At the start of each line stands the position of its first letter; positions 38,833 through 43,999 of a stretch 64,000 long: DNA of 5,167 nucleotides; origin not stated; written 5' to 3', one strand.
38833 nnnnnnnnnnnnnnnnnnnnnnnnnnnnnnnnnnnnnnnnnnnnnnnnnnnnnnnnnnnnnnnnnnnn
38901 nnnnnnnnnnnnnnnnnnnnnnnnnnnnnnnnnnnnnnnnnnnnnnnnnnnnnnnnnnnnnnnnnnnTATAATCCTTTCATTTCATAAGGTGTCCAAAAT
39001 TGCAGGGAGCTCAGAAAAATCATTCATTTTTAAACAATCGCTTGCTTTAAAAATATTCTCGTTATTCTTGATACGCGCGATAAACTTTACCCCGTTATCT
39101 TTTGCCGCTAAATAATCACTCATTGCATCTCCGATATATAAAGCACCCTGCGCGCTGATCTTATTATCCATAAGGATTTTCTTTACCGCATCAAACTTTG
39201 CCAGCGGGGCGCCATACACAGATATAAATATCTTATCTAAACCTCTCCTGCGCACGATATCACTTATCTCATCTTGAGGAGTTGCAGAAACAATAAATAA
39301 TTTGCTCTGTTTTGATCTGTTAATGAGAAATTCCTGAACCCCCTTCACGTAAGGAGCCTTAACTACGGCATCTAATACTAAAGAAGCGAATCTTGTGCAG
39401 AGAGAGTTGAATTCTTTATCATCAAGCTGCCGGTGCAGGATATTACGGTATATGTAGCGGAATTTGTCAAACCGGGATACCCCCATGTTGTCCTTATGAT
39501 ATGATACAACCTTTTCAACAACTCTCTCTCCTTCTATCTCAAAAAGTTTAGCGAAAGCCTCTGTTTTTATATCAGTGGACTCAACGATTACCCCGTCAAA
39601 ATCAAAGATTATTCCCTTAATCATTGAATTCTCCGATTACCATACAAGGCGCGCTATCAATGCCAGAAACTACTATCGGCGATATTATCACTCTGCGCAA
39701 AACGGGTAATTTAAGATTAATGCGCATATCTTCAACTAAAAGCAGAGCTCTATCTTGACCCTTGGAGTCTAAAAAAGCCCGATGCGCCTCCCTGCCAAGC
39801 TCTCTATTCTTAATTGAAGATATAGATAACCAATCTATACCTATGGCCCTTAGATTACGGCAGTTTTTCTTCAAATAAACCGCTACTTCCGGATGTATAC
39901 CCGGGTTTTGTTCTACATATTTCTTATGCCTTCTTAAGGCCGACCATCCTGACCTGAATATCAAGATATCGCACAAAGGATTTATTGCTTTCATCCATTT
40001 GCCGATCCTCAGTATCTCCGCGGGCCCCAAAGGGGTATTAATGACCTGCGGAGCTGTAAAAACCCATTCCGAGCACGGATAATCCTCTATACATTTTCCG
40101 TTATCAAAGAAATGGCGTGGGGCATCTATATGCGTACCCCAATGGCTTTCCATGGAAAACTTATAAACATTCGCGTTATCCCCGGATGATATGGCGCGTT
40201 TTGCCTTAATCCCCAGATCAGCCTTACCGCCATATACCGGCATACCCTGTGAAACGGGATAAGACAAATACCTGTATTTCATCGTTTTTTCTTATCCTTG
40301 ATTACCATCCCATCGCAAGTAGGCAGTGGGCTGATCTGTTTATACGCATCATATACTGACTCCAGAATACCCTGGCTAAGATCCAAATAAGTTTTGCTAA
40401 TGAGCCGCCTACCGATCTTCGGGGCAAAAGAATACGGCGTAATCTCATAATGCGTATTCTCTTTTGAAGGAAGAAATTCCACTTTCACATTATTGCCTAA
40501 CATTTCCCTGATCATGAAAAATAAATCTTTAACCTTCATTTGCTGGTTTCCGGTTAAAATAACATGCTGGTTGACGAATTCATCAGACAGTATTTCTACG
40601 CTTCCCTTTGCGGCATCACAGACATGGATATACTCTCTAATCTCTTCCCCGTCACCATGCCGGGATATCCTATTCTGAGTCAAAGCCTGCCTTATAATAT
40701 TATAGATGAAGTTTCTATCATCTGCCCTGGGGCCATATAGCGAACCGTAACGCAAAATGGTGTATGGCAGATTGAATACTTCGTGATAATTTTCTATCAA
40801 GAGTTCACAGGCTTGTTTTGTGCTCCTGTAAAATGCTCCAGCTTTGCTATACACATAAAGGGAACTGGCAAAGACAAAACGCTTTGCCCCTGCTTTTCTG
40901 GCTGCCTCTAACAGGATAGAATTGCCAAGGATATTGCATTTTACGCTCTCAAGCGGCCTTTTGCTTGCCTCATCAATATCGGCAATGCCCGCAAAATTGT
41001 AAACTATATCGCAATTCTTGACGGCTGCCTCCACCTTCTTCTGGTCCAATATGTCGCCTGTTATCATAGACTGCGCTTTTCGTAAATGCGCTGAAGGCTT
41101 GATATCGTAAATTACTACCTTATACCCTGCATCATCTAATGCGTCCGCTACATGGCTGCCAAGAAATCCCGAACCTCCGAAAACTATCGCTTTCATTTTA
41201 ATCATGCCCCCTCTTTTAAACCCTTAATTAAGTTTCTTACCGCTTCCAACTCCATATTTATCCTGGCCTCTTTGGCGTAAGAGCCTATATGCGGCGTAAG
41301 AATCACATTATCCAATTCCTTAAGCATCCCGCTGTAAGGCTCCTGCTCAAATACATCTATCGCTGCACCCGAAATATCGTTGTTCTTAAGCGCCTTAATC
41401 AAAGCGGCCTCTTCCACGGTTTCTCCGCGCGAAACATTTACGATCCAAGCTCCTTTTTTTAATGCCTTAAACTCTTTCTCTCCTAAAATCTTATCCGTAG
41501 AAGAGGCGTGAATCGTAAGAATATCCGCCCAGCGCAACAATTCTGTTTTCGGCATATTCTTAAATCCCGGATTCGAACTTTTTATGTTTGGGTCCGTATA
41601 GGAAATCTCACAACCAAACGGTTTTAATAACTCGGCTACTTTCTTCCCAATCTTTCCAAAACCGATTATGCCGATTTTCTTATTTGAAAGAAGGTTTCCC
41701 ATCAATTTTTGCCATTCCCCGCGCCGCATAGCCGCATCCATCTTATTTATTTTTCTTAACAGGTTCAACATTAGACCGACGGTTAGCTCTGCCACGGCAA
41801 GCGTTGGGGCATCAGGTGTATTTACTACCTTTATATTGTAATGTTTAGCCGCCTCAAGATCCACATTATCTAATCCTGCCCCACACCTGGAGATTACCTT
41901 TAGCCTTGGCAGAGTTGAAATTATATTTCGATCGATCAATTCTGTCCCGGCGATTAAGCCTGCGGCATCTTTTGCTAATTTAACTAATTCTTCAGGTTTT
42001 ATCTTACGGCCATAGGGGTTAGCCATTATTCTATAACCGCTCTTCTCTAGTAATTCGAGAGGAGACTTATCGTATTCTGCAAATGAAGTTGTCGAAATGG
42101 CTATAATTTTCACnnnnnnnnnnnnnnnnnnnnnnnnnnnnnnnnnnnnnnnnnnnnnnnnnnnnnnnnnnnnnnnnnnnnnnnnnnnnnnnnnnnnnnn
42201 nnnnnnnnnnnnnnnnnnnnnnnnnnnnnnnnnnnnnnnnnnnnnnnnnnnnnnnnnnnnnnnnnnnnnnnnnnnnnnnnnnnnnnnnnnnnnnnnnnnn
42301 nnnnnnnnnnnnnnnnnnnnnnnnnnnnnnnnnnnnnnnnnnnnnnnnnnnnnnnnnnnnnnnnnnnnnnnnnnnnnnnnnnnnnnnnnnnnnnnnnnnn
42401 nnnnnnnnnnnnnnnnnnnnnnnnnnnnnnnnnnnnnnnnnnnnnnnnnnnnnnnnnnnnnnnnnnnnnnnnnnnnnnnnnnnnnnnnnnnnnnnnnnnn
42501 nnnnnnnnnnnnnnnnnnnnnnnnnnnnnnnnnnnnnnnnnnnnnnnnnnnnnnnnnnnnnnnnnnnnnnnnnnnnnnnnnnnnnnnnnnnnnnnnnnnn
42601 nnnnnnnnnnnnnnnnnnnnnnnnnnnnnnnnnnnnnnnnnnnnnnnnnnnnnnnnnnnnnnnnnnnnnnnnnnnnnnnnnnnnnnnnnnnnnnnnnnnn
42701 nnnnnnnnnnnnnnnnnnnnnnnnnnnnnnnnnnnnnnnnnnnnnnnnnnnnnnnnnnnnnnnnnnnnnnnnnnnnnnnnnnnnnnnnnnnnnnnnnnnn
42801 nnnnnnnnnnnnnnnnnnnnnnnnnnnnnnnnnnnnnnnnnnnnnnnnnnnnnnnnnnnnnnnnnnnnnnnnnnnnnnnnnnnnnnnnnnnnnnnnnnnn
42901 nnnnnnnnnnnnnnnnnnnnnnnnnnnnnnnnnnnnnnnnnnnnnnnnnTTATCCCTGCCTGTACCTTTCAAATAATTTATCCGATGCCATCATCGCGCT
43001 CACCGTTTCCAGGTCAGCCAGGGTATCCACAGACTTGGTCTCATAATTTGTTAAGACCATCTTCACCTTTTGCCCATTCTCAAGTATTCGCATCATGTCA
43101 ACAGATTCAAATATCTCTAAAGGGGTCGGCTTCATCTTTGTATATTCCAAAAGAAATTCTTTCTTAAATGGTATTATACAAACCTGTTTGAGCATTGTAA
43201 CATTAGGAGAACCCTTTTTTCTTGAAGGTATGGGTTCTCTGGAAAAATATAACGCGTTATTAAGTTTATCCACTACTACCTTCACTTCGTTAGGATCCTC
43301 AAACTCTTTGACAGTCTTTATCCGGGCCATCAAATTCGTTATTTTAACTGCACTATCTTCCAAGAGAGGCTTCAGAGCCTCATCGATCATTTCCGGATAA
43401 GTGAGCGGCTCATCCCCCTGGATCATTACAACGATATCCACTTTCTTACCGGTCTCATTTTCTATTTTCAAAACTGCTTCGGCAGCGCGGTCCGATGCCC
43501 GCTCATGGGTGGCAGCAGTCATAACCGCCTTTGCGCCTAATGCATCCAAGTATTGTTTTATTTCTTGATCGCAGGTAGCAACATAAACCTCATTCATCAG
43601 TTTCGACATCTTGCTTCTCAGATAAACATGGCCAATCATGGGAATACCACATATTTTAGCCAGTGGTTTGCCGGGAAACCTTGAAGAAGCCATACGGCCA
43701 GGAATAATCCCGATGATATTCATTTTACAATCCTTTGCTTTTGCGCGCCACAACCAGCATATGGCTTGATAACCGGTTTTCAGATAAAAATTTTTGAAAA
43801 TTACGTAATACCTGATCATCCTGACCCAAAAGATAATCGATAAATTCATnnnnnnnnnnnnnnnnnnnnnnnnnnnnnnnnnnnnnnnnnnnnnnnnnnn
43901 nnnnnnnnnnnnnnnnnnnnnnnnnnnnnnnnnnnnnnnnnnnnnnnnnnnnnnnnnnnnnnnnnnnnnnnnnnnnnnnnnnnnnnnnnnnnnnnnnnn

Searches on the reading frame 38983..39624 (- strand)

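Call 7: search_protein_families(library=pfam, proteins=[window:38983-39624:-], max_evalue=0.00001)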
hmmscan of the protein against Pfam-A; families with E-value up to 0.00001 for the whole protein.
window:38983-39624:- (213 aa): 2 families
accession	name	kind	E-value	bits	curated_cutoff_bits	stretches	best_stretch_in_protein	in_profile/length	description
PF13419.12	HAD_2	-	2.8e-17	63.8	23.8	1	5-183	1-177/178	Haloacid dehalogenase-like hydrolase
PF00702.32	Hydrolase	-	5.6e-09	37.1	26.4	1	2-177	1-190/191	haloacid dehalogenase-like hydrolase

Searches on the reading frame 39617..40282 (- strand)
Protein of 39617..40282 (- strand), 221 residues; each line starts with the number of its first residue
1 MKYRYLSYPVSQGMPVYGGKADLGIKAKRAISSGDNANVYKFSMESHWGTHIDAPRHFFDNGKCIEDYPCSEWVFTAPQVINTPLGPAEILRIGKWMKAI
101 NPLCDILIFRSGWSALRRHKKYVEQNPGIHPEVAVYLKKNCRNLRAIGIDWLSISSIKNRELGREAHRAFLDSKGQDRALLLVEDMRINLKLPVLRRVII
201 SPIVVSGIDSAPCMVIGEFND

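Call 26: search_protein_families(library=pfam, proteins=[window:39617-40282:-], max_evalue=0.00001)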
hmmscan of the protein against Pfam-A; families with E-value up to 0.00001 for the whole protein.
window:39617-40282:- (221 aa): 1 family
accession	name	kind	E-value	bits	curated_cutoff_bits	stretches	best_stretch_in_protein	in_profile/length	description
PF04199.19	Cyclase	-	7.3e-21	75.3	23.1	1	6-154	3-140/142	Putative cyclase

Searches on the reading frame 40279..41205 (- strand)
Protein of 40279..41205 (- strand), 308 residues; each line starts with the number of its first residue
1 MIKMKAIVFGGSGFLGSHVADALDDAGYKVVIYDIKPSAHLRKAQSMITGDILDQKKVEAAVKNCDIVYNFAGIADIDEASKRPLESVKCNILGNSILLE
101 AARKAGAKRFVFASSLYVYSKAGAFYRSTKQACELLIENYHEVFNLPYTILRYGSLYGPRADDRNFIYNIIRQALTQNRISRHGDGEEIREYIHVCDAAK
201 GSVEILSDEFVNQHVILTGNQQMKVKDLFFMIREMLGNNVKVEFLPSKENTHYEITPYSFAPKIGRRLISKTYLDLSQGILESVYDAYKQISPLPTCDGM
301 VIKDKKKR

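Call 26: search_protein_families(library=pfam, proteins=[window:40279-41205:-], max_evalue=0.00001)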
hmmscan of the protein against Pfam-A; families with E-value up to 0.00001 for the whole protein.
window:40279-41205:- (308 aa): 8 families
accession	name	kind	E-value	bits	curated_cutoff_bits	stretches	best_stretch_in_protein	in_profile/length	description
PF01370.27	Epimerase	-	6.8e-44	150.5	20.9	1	7-208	2-227/240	NAD dependent epimerase/dehydratase family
PF16363.11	GDP_Man_Dehyd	-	1.8e-30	107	27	1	8-256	2-294/332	GDP-mannose 4,6 dehydratase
PF13460.12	NAD_binding_10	-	1.6e-15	57.9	27.2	1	10-182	1-170/184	NAD(P)H-binding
PF01073.25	3Beta_HSD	-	2.4e-15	56.8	22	1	7-119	1-120/280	3-beta hydroxysteroid dehydrogenase/isomerase family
PF04321.23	RmlD_sub_bind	-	1.9e-12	47.3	27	1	4-180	1-173/287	RmlD substrate binding domain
PF02719.21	Polysacc_synt_2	-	4.1e-11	43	20.2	1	39-158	50-173/293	Polysaccharide biosynthesis protein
PF05368.20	NmrA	-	2.4e-08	34.4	27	1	5-150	4-143/298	NmrA-like family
PF07993.18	NAD_binding_4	-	6.5e-08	32.5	20.1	0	53-121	77-143/258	Male sterility protein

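Call 30: search_protein_families(library=ncbifam, proteins=[window:40279-41205:-], max_evalue=1e-20)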
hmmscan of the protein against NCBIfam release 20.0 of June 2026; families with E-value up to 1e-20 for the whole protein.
window:40279-41205:- (308 aa): 3 families
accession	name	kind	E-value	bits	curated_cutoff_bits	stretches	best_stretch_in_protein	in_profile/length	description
TIGR04180.1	EDH_00030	hypoth_equivalog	4.4e-30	104.8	475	1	7-243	2-263/297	NAD-dependent 4,6-dehydratase LegB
TIGR01181.1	dTDP_gluc_dehyt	equivalog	5.1e-27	94.8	365.1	1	6-280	2-304/321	dTDP-glucose 4,6-dehydratase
TIGR01179.1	galE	equivalog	3.1e-26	92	262.3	1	7-249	3-288/332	UDP-glucose 4-epimerase GalE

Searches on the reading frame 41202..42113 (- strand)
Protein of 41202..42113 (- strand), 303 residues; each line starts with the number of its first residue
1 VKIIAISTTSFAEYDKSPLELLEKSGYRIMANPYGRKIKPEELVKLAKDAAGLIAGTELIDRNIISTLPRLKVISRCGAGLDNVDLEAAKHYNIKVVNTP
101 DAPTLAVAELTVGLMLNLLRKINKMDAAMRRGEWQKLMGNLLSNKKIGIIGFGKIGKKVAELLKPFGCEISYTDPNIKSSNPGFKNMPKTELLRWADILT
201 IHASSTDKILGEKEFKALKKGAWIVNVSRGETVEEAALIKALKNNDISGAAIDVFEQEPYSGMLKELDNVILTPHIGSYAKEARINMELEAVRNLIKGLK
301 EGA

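Call 26: search_protein_families(library=pfam, proteins=[window:41202-42113:-], max_evalue=0.00001)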
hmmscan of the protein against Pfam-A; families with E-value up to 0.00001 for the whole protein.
window:41202-42113:- (303 aa): 2 families
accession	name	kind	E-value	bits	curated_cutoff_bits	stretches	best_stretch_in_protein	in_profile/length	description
PF02826.25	2-Hacid_dh_C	-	3.1e-53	180.2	25.1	1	112-277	1-178/178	D-isomer specific 2-hydroxyacid dehydrogenase, NAD binding domain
PF00389.36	2-Hacid_dh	-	8.4e-27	93.9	24.6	1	16-301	9-126/134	D-isomer specific 2-hydroxyacid dehydrogenase, catalytic domain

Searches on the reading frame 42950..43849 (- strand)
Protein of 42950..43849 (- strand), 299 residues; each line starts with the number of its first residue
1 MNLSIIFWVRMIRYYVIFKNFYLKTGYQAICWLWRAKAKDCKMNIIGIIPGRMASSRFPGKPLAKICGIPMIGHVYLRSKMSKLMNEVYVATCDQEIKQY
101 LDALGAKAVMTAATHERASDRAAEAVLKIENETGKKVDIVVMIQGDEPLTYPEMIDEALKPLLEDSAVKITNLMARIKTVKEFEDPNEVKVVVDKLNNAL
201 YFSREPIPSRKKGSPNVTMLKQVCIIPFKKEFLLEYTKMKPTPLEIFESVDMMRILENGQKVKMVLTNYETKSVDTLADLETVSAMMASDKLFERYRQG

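Call 26: search_protein_families(library=pfam, proteins=[window:42950-43849:-], max_evalue=0.00001)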
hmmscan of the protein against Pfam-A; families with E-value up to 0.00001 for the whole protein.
window:42950-43849:- (299 aa): 1 family
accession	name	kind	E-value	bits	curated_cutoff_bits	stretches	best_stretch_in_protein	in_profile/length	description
PF02348.25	CTP_transf_3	-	2.6e-48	165.1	22.6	1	46-261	1-216/217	Cytidylyltransferase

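Call 30: search_protein_families(library=ncbifam, proteins=[window:42950-43849:-], max_evalue=1e-20)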
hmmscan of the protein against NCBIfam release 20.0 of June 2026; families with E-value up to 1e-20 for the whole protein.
window:42950-43849:- (299 aa): 5 families
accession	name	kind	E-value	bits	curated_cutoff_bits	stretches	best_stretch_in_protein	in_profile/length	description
NF009905.0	PRK13368.1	subfamily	1.1e-91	306.5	255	1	43-291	1-242/243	3-deoxy-manno-octulosonate cytidylyltransferase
NF003952.0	PRK05450.1-5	subfamily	3.5e-82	275.3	193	1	43-290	1-248/250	3-deoxy-manno-octulosonate cytidylyltransferase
NF003950.0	PRK05450.1-3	subfamily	2.4e-60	203.9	234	1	43-290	1-245/248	3-deoxy-manno-octulosonate cytidylyltransferase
NF003948.0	PRK05450.1-1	equivalog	3.1e-53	180.5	281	1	42-288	3-244/248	3-deoxy-manno-octulosonate cytidylyltransferase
TIGR00466.1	kdsB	equivalog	5e-48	163.6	155.2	1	44-281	2-241/241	3-deoxy-manno-octulosonate cytidylyltransferase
